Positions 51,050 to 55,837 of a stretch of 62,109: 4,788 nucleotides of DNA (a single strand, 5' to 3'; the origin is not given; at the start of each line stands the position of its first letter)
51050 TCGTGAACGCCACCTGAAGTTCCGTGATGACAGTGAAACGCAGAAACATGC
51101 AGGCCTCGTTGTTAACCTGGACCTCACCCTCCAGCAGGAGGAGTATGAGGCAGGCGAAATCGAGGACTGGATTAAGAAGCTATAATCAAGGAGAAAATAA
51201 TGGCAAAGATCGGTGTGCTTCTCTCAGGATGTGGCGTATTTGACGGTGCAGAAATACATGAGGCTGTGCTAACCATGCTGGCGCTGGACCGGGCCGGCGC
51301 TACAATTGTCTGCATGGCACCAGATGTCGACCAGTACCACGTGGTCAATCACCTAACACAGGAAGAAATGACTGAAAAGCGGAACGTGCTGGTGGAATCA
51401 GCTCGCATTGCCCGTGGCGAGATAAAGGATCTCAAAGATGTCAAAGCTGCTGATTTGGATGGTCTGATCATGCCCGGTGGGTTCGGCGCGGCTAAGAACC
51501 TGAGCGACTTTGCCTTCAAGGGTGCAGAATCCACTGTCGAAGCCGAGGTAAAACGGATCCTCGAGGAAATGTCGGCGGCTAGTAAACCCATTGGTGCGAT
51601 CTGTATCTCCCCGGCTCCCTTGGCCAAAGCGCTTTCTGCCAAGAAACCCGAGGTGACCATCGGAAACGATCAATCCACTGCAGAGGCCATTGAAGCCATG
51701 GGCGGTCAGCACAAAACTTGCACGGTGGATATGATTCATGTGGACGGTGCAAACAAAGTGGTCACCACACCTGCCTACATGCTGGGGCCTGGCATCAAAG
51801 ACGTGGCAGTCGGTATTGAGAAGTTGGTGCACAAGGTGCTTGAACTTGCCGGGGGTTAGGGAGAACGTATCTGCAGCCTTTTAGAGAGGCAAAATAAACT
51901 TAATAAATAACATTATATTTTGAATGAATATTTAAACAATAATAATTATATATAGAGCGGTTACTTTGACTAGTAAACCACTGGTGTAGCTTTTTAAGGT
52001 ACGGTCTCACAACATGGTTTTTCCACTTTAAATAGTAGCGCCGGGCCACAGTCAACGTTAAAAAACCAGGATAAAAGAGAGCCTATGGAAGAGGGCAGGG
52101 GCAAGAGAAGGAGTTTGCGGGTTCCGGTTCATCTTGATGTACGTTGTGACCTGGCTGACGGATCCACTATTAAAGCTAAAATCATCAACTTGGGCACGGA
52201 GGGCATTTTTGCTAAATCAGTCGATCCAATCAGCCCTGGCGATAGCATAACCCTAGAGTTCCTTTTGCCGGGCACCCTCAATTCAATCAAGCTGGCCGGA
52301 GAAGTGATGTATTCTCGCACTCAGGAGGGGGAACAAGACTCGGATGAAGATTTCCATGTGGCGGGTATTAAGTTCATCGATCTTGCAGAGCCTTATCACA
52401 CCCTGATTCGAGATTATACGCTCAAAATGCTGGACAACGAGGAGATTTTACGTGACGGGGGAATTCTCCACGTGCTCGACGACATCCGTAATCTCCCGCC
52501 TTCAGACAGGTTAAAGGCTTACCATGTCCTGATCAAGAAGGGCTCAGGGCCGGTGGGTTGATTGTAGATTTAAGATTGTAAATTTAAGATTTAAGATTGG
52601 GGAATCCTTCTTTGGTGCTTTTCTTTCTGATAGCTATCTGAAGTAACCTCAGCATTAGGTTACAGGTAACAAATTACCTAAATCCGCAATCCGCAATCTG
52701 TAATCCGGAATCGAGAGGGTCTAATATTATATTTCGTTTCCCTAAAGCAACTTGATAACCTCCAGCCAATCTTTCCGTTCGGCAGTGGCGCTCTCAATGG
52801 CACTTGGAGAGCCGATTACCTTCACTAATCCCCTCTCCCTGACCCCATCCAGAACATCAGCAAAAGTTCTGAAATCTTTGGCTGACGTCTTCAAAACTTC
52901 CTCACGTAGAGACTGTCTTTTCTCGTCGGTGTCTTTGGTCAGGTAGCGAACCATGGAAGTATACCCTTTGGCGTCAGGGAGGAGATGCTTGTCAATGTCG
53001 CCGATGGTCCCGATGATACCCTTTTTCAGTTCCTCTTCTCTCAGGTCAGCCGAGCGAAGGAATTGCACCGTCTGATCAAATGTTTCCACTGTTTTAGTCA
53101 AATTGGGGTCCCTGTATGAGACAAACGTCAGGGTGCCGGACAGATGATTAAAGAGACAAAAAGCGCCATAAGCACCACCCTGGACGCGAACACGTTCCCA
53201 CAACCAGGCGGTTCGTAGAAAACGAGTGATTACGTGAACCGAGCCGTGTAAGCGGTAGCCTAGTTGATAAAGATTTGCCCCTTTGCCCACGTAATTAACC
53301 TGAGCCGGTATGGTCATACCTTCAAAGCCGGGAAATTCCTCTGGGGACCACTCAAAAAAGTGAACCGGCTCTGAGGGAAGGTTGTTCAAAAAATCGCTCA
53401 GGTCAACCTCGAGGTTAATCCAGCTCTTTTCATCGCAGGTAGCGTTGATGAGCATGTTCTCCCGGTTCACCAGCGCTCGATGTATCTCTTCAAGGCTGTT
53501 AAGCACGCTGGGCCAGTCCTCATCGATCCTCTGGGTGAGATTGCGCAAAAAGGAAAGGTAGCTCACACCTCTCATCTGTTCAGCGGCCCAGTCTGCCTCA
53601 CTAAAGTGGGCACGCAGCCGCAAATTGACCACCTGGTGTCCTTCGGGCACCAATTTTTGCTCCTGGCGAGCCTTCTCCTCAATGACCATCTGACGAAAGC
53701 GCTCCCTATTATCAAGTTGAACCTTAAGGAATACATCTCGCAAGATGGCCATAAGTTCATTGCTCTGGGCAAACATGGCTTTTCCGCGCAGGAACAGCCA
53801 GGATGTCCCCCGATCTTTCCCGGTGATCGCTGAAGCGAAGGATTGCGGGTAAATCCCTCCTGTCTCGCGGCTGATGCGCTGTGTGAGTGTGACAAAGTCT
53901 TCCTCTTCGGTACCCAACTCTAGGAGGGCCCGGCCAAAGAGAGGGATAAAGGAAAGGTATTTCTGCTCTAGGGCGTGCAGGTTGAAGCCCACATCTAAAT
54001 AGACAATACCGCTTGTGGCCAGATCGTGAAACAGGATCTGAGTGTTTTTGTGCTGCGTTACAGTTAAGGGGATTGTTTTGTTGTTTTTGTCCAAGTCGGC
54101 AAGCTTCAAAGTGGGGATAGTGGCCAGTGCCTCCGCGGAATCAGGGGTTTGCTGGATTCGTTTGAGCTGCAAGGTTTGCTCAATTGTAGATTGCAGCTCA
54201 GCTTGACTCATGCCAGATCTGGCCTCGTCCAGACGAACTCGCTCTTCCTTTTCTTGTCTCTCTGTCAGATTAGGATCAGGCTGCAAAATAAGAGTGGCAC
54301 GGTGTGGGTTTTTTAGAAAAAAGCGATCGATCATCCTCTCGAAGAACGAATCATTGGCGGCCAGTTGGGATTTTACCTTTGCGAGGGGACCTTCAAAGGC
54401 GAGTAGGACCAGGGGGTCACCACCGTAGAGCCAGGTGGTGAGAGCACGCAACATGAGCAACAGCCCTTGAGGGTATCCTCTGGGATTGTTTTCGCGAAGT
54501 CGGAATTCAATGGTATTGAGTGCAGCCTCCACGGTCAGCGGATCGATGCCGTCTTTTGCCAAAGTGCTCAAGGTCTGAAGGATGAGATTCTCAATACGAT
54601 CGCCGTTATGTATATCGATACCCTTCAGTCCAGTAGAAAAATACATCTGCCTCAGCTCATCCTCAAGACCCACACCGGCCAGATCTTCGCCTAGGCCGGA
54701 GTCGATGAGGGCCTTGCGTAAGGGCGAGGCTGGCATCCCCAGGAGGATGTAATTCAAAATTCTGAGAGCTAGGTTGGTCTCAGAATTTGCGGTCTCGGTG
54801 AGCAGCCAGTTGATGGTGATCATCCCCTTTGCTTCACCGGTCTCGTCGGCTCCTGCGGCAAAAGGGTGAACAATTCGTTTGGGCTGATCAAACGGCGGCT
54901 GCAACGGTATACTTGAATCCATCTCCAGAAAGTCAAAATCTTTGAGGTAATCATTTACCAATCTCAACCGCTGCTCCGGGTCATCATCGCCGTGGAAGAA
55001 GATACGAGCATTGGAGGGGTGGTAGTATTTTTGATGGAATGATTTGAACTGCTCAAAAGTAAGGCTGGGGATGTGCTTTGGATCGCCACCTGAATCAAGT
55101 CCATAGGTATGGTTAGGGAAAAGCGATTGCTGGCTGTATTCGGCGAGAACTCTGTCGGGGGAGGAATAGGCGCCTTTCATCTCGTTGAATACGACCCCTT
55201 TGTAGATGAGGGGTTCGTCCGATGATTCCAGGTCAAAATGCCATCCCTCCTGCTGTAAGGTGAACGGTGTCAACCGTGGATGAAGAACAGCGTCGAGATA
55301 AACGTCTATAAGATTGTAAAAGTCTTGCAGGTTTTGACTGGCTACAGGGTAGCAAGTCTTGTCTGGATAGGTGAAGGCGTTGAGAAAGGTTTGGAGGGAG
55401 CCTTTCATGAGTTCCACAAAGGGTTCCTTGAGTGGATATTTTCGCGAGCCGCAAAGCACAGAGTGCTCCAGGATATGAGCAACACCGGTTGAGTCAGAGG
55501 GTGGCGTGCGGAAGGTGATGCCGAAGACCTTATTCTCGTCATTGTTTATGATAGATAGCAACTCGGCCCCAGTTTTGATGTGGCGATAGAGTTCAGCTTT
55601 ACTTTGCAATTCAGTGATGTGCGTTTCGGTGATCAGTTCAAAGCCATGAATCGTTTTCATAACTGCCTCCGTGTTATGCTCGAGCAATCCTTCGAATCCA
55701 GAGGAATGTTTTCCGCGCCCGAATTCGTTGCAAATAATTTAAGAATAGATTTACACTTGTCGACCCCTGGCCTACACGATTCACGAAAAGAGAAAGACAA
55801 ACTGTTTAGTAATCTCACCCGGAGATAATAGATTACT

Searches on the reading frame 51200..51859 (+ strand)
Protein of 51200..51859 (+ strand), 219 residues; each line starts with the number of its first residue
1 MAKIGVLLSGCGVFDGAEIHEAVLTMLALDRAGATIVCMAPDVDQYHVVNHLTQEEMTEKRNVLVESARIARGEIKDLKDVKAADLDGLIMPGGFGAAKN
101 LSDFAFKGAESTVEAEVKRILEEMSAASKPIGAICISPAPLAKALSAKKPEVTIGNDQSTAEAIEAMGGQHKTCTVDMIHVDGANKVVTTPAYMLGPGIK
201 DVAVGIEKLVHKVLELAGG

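Call 70: search_protein_families(library=pfam, max_evalue=0.00001, proteins=[window:51200-51859:+])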
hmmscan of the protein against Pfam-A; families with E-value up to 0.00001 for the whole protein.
window:51200-51859:+ (219 aa): 1 family
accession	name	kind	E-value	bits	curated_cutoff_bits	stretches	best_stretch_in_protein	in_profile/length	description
PF01965.30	DJ-1_PfpI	-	3.3e-09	37.2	26.6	1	13-153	7-119/165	DJ-1/PfpI family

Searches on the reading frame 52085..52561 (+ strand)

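Call 54: search_protein_families(library=pfam, proteins=[window:52085-52561:+])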
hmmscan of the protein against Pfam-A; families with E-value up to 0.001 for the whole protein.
window:52085-52561:+ (158 aa): 1 family
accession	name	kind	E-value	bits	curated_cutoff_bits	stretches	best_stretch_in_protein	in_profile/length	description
PF07238.19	PilZ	-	2.7e-10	40.9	22.5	1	7-112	2-100/102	PilZ domain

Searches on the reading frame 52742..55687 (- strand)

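Call 8: search_protein_families(library=pfam, proteins=[window:52742-55687:-])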
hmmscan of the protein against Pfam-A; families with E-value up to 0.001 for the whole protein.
window:52742-55687:- (981 aa): 4 families
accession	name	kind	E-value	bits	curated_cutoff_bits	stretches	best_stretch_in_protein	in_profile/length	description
PF08367.16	M16C_assoc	-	6.6e-67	225.8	25.3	1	468-717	1-252/252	Peptidase M16C associated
PF22516.1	PreP_C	-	8.7e-59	198.4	27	1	789-960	2-172/173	PreP C-terminal domain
PF05193.26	Peptidase_M16_C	-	3e-30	105.9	23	2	208-391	1-179/181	Peptidase M16 inactive domain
PF00675.25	Peptidase_M16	-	4.6e-10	40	22.3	1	63-147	27-108/149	Insulinase (Peptidase family M16)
